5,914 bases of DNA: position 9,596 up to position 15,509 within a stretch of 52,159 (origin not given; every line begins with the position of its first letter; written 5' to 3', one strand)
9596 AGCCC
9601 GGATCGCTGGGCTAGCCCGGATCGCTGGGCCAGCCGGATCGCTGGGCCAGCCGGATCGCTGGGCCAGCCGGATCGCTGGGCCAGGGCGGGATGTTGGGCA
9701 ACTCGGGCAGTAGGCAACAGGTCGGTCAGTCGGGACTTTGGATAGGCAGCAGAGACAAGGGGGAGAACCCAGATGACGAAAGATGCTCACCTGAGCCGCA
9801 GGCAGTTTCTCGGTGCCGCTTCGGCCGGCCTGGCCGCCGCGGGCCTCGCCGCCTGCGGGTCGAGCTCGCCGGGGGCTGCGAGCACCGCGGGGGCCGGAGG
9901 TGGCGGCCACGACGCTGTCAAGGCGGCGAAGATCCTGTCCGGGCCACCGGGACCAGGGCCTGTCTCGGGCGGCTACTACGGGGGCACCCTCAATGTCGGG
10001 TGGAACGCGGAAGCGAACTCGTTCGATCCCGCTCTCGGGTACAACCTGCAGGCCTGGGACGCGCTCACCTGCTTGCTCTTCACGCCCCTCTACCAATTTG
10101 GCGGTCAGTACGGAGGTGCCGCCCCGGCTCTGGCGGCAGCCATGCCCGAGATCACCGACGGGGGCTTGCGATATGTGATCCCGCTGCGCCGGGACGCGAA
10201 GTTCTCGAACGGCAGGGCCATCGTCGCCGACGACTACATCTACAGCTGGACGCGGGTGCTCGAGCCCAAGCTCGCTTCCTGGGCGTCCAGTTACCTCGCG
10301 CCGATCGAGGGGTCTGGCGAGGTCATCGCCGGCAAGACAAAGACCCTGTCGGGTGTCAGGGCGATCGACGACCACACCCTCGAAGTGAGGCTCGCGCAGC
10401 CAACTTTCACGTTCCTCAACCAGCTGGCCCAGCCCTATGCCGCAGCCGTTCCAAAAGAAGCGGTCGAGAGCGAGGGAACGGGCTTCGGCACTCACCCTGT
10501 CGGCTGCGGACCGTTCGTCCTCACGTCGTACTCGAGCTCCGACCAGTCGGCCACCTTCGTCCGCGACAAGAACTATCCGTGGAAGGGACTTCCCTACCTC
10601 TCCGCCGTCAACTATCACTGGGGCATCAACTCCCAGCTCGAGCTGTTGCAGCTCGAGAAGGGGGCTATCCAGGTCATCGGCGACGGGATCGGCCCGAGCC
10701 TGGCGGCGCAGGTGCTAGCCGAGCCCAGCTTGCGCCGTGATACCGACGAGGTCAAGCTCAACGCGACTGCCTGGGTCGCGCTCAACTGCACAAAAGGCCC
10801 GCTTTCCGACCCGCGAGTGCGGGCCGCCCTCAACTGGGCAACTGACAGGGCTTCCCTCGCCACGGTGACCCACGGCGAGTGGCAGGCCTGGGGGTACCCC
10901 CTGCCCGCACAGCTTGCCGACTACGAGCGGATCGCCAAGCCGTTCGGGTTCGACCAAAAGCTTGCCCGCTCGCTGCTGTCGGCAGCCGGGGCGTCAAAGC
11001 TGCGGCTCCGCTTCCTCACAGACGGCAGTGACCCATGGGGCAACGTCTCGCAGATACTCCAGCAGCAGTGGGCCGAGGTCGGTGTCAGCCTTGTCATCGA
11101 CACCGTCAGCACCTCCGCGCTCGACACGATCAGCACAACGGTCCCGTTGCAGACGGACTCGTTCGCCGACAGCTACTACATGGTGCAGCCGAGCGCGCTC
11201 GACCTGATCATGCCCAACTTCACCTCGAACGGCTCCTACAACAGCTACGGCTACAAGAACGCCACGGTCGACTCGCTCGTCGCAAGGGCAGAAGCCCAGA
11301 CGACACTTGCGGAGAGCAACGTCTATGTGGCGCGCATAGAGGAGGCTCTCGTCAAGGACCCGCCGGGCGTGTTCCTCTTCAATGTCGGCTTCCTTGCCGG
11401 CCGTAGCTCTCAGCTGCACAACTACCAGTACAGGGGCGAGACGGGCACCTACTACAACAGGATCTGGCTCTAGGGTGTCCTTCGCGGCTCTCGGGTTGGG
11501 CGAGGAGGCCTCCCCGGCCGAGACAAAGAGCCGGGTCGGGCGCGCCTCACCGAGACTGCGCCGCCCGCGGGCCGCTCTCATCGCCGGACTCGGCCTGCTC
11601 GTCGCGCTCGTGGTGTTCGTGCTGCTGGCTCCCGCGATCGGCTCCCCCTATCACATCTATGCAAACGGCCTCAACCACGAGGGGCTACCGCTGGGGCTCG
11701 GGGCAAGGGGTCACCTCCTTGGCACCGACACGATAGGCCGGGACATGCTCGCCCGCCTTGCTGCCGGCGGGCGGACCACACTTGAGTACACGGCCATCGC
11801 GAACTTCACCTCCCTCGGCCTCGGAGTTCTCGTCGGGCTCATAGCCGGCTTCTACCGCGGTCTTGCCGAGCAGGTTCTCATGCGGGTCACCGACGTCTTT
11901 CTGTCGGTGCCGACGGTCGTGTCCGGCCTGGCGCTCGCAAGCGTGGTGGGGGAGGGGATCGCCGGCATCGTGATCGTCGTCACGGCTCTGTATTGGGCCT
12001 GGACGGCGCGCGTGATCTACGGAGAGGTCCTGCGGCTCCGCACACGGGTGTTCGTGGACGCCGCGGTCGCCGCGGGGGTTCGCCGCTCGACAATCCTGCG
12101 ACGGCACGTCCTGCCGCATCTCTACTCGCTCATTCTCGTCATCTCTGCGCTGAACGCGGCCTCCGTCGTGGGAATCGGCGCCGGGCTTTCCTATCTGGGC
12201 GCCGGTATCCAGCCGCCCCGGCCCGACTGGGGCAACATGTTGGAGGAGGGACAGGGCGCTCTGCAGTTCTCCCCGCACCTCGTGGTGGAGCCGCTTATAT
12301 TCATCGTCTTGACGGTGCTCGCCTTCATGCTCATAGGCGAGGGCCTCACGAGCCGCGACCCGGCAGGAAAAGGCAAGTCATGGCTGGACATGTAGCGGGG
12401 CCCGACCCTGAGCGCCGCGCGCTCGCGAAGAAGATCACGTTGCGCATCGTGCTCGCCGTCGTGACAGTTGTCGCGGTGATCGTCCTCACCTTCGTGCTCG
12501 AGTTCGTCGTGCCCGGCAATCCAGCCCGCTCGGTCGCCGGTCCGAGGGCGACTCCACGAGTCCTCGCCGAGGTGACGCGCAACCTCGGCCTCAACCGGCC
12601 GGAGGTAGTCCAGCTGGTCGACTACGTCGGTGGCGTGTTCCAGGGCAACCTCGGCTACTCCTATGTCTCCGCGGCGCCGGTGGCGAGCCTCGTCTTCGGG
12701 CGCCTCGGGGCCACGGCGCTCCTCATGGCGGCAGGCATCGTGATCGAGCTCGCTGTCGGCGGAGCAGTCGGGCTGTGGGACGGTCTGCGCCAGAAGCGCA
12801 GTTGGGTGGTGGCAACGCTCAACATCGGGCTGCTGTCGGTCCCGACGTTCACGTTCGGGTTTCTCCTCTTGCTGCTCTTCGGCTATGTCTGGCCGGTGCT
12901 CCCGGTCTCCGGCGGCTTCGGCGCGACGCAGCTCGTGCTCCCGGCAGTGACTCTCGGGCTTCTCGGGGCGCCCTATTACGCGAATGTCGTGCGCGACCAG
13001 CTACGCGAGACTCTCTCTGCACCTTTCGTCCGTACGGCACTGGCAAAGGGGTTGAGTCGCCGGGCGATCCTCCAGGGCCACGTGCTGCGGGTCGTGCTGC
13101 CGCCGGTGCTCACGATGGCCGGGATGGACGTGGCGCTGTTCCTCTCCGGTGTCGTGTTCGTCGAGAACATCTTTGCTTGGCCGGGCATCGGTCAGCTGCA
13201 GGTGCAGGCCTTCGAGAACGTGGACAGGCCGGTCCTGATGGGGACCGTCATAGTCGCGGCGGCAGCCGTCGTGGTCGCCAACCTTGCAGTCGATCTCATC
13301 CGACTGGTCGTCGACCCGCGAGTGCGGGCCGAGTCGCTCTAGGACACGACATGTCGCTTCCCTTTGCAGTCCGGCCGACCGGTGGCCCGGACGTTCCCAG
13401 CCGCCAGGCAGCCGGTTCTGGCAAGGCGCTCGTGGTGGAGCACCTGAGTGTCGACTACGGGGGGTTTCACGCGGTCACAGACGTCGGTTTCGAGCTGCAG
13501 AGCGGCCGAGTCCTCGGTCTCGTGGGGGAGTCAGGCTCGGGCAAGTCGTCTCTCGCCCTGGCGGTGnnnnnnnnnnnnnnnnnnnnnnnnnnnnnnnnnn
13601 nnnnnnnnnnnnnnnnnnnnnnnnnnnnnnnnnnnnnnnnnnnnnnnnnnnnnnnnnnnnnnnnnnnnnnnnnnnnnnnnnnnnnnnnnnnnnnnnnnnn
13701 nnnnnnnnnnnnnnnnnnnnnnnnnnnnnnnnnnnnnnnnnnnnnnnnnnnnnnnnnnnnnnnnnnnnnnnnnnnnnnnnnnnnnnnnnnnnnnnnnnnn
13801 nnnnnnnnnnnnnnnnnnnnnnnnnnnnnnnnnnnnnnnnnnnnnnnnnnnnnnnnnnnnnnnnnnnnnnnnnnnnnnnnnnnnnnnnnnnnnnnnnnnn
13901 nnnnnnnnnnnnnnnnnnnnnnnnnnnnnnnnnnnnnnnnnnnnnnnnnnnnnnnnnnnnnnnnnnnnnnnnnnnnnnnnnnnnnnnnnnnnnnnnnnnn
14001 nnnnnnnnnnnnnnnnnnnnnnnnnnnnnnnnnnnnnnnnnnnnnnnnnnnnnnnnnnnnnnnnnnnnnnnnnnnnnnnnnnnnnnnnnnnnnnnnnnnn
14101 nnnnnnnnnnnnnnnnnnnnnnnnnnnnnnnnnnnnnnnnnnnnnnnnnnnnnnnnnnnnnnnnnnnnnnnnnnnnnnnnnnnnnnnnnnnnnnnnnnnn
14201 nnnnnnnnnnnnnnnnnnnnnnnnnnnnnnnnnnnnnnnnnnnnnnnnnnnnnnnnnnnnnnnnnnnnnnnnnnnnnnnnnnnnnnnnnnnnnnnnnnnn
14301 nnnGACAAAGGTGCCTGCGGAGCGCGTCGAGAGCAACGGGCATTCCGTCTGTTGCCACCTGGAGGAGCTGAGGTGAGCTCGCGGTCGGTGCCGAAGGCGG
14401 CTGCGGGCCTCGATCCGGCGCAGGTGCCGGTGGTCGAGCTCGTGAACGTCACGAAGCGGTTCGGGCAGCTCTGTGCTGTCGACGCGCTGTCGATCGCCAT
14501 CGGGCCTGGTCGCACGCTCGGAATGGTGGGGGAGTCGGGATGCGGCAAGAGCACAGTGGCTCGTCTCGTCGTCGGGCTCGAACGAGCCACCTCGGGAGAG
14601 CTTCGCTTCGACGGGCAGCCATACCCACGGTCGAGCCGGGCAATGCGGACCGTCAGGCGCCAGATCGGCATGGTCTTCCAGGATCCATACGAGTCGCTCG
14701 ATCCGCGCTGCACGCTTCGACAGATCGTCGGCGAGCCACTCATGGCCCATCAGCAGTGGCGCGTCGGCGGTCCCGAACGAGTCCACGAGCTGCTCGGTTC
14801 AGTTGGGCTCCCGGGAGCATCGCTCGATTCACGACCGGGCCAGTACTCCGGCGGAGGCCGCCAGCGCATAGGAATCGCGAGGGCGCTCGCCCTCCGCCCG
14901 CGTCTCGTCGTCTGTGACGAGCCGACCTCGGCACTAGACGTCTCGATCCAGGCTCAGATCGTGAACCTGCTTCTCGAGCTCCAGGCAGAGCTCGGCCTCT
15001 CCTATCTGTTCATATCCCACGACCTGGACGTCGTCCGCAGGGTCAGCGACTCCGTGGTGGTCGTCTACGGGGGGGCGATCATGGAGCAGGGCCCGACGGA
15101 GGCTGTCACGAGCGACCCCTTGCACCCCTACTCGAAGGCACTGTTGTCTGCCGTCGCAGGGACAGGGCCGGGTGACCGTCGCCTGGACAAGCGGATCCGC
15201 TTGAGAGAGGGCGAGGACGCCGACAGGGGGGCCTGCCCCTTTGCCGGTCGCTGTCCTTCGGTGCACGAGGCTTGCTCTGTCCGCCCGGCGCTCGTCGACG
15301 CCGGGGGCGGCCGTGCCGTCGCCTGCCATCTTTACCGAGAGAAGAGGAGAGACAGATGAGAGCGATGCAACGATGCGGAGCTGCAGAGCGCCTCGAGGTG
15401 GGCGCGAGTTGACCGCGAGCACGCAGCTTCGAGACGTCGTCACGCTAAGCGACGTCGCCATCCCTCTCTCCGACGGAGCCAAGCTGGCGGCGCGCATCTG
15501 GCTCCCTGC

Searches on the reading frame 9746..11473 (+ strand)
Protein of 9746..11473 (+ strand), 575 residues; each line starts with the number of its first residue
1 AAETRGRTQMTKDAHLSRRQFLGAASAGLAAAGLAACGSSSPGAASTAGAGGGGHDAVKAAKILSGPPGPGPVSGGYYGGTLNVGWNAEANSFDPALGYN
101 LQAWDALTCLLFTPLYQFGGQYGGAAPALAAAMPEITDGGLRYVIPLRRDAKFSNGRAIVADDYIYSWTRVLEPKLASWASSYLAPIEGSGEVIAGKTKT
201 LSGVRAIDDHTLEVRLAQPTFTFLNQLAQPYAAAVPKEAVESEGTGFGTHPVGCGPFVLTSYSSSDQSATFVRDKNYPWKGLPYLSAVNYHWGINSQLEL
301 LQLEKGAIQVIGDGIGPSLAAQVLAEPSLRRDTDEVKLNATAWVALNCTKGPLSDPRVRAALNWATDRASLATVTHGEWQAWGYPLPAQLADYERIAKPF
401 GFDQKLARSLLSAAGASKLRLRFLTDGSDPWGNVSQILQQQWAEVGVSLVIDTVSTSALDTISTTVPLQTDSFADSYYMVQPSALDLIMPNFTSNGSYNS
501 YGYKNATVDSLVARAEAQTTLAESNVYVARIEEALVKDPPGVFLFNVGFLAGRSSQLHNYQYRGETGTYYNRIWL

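Call 17: search_protein_families(library=pfam, proteins=[window:9746-11473:+], max_evalue=0.001)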
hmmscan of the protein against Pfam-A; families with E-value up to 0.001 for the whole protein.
window:9746-11473:+ (575 aa): 1 family
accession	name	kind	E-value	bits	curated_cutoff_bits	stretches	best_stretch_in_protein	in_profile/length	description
PF00496.27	SBP_bac_5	-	2.6e-61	208.2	32.4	1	126-459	3-330/368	Bacterial extracellular solute-binding proteins, family 5 Middle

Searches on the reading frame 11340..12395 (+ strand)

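Call 17: search_protein_families(library=pfam, proteins=[window:11340-12395:+], max_evalue=0.001)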
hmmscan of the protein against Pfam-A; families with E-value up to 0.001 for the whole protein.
window:11340-12395:+ (351 aa): 1 family
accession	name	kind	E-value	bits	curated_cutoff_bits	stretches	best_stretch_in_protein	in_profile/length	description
PF00528.27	BPD_transp_1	-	1e-24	87.8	26.4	1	162-336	1-174/184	Binding-protein-dependent transport system inner membrane component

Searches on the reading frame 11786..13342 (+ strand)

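Call 16: search_protein_families(library=pfam, proteins=[window:11786-13342:+], max_evalue=0.001)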
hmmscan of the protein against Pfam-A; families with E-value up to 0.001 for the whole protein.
window:11786-13342:+ (518 aa): 2 families
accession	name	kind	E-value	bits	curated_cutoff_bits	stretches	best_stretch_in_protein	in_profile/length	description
PF00528.27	BPD_transp_1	-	8.1e-28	97.8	26.4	1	330-514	6-183/184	Binding-protein-dependent transport system inner membrane component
PF19300.4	BPD_transp_1_N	-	1.1e-12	48.6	23.8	1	217-293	5-93/114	Binding-prot-dependent transport system membrane comp, N-term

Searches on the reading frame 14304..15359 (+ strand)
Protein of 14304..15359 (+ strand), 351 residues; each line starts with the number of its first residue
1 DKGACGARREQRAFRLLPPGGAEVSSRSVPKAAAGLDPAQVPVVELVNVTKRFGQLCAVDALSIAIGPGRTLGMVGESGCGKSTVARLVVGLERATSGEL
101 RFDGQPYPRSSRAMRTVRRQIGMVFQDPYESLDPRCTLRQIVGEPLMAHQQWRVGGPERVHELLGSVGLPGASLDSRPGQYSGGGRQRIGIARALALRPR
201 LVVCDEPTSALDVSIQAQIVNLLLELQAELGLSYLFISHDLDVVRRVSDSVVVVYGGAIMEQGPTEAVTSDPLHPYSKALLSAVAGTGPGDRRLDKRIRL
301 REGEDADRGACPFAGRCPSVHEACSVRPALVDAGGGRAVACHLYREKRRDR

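Call 16: search_protein_families(library=pfam, proteins=[window:14304-15359:+], max_evalue=0.001)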
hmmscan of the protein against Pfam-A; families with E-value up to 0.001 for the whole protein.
window:14304-15359:+ (351 aa): 2 families
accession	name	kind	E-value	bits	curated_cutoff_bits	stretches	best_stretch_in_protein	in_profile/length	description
PF00005.33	ABC_tran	-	7.8e-30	104.7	25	1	60-209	2-137/137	ABC transporter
PF08352.17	oligo_HPY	-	7.6e-13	49.1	27.1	1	260-324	1-65/65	Oligopeptide/dipeptide transporter, C-terminal region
